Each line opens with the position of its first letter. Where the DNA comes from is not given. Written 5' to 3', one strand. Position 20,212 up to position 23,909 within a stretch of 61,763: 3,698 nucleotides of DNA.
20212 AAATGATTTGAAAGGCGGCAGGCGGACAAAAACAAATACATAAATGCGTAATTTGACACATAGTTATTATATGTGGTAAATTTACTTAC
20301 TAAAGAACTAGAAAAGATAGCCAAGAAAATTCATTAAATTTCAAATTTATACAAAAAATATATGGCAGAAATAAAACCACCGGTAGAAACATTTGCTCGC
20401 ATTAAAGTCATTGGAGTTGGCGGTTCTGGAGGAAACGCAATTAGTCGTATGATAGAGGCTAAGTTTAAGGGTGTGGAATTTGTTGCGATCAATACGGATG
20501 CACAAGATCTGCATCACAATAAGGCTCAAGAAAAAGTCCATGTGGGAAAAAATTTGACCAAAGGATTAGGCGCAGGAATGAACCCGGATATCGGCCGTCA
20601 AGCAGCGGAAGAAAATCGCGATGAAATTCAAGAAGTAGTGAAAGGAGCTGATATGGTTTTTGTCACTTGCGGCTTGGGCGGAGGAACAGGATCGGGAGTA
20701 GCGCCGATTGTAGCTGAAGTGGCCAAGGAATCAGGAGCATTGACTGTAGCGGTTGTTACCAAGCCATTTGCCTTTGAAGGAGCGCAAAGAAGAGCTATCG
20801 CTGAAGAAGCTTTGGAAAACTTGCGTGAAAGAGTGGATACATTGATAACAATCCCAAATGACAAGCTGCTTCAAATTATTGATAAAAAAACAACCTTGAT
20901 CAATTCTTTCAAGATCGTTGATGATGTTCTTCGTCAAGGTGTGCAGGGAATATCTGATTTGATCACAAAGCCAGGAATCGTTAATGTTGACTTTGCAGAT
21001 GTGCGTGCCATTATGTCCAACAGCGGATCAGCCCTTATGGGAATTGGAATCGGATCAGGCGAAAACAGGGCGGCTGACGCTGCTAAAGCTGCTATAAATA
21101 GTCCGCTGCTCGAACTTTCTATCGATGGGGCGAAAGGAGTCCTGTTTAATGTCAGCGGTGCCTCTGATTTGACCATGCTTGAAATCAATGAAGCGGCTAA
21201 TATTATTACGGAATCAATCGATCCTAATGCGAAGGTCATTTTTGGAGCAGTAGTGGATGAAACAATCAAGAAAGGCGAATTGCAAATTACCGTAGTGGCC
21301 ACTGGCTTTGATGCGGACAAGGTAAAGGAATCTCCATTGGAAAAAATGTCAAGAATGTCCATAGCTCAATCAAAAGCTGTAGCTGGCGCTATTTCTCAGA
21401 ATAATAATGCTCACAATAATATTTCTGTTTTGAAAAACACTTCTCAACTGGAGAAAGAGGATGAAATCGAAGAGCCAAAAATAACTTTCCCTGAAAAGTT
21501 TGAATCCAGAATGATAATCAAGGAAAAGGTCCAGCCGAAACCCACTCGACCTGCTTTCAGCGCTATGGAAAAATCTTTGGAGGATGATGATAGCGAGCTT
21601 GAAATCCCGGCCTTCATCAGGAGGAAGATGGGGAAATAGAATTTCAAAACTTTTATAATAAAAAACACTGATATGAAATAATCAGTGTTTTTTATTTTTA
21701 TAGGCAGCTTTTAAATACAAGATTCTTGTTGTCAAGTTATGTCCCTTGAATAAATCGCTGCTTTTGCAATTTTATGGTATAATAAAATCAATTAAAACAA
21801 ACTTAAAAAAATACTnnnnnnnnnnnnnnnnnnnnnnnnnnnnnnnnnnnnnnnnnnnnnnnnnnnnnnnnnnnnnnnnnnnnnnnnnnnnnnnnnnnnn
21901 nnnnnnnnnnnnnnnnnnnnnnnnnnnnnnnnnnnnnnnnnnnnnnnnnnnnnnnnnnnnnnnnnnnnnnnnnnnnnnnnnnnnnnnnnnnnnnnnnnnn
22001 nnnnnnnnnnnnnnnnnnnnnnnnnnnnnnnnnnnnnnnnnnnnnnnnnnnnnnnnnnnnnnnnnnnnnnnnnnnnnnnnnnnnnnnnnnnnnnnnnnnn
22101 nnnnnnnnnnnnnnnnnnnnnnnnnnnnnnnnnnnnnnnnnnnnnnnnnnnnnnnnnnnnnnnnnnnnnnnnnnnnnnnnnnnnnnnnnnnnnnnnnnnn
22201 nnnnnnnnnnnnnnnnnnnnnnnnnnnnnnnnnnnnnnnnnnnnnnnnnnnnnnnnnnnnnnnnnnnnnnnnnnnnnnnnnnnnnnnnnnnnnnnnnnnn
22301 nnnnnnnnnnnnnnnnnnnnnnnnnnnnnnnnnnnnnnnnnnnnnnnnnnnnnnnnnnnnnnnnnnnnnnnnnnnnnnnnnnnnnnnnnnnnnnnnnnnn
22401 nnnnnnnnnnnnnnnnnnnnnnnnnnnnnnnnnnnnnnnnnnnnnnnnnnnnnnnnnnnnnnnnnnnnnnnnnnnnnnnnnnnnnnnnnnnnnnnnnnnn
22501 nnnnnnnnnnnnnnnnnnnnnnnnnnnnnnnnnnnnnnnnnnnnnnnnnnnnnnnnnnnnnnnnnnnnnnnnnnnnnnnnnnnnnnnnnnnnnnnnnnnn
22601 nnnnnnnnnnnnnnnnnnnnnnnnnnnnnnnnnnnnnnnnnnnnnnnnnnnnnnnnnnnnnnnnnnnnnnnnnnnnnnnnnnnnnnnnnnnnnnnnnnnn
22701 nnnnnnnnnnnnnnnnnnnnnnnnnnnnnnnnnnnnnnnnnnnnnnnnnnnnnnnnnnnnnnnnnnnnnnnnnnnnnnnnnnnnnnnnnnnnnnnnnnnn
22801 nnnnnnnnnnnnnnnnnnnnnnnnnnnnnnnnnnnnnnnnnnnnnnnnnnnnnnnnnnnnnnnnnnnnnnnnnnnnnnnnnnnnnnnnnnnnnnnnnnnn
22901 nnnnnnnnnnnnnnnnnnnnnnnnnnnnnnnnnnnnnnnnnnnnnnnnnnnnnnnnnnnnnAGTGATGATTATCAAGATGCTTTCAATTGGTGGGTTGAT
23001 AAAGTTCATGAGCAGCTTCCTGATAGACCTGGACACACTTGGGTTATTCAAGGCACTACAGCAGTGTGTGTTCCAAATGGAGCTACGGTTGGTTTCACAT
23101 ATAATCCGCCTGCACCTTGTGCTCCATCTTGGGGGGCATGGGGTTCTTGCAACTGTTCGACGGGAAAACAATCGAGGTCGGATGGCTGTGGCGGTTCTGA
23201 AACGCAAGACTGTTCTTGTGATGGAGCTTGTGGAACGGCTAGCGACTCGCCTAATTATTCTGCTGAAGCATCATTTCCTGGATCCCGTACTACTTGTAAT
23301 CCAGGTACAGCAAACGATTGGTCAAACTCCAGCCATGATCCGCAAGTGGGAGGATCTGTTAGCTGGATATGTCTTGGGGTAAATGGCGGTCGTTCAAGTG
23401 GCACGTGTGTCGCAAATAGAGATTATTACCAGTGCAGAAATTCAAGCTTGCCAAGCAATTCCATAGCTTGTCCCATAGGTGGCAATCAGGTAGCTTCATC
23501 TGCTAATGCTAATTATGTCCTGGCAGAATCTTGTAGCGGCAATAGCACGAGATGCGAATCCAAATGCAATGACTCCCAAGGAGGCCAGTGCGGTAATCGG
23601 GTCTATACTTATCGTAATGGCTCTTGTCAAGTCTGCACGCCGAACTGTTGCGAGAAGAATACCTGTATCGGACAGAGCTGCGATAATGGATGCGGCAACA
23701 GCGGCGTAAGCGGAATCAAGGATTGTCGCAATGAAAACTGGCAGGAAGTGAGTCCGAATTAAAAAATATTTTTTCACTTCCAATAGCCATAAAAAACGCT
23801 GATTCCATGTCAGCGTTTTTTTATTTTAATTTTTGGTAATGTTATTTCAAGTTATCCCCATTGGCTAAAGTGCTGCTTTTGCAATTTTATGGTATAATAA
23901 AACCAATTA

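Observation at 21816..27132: Tandem array of three signal-anchored cysteine-rich paralogs; two combine TPR repeats with a thrombospondin type-1-like repeat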

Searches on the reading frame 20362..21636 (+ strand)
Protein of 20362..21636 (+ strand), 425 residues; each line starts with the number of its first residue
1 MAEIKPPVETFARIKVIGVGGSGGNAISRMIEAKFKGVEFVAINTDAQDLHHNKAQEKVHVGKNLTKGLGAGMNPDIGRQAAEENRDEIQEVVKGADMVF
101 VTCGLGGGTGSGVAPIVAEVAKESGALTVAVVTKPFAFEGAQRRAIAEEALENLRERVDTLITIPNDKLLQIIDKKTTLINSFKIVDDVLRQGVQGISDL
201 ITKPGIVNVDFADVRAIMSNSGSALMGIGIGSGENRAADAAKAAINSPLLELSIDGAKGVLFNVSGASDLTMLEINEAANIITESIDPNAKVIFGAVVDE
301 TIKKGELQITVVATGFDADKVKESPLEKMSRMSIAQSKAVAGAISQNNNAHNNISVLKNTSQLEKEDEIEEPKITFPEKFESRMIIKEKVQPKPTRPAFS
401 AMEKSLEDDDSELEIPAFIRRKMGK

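Call 17: find_related_loci(query=window:20362-21636:+, collection=genome_contigs, flank=10000)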
Query window:20362-21636:+ (425 aa) in genome_contigs; peptide patterns used: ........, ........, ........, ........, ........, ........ (x = any residue, [..] = any of these).
593 stretches matched a pattern; 367 encode a relative of the query (tblastn E <= 1e-3); the best 80 are kept; 80 distinct loci.
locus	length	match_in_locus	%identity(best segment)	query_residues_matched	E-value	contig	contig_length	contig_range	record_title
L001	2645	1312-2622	90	1-425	0e+0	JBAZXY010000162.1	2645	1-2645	MAG: Parcubacteria group bacterium isolate SO_2017_GW1_67 NODE_160326_length_2645_cov_3.164019_OW334_2017, whole genome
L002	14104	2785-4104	88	1-425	0e+0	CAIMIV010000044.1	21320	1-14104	uncultured bacterium isolate MJ-2014-D5_bin-329 genome assembly, contig: bin-329:44/71, whole genome shotgun sequence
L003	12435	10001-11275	84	1-425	0e+0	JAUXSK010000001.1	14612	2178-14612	MAG: Candidatus Moraniibacteriota bacterium isolate C12_metabat.bin.87 C12_k141_192, whole genome shotgun sequence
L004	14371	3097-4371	84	1-425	0e+0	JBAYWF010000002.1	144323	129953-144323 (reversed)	MAG: Parcubacteria group bacterium isolate SO_2016_LW3_77 scaffold00162_LW162_2016, whole genome shotgun sequence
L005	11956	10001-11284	83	1-425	0e+0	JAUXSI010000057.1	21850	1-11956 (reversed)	MAG: Candidatus Moraniibacteriota bacterium isolate C12_metabat.bin.56 C12_k141_89868, whole genome shotgun sequence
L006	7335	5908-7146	82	1-425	0e+0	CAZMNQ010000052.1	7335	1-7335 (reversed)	MAG TPA_asm: uncultured Bdellovibrionales bacterium isolate SRP118108_co4_325 genome assembly, contig: NODE_11078_length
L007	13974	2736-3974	85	1-425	0e+0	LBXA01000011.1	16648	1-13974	MAG: Candidatus Moranbacteria bacterium GW2011_GWA2_39_41 UT50_C0011, whole genome shotgun sequence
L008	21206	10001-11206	80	1-424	0e+0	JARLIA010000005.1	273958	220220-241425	MAG: Candidatus Paceibacterota bacterium isolate MAG_BA90 MetaBAT2_Bin_90_Anoxic_k141_1029431, whole genome shotgun sequ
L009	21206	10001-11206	82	1-425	0e+0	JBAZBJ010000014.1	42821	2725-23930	MAG: Parcubacteria group bacterium isolate SO_2017_GW1_11 NODE_4263_length_42821_cov_1.600951_OW334_2017, whole genome s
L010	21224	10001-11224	82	1-425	0e+0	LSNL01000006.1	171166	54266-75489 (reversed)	MAG: Parcubacteria group bacterium M10-OD1-1 Contig9064, whole genome shotgun sequence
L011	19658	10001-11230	84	1-425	0e+0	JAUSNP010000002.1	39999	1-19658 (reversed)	MAG: Candidatus Moraniibacteriota bacterium isolate E19_metabat.bin.91 E19_k141_1885, whole genome shotgun sequence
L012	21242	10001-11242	84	1-425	0e+0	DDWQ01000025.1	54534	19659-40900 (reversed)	MAG TPA_asm: Candidatus Moranbacteria bacterium UBA2282 UBA2282_contig_6008, whole genome shotgun sequence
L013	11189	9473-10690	80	1-425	0e+0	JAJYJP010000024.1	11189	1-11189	MAG: bacterium isolate DBS2-1.bin163 NODE_11112_length_11189_cov_4.756735, whole genome shotgun sequence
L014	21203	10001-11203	83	1-425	0e+0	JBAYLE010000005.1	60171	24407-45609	MAG: Parcubacteria group bacterium isolate SO_2016_GW1_96 scaffold01032_OW334_2016, whole genome shotgun sequence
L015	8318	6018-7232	80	1-425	0e+0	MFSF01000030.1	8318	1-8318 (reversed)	MAG: Candidatus Moranbacteria bacterium RIFOXYA12_FULL_44_15 rifixya3_full_scaffold_4315, whole genome shotgun sequence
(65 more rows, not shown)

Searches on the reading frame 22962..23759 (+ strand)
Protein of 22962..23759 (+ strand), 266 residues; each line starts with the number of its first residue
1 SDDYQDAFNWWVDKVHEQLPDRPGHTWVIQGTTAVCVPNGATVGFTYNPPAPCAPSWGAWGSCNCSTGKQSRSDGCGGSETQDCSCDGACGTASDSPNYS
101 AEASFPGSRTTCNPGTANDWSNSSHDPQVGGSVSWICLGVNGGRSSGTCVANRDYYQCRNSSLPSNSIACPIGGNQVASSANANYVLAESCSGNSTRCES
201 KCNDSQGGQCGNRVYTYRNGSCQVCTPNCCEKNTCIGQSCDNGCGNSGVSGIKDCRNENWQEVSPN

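Call 5: search_protein_families(library=pfam, proteins=[window:22962-23759:+], max_evalue=10)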
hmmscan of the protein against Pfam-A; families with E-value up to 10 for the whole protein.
seq(266 aa): 0 families
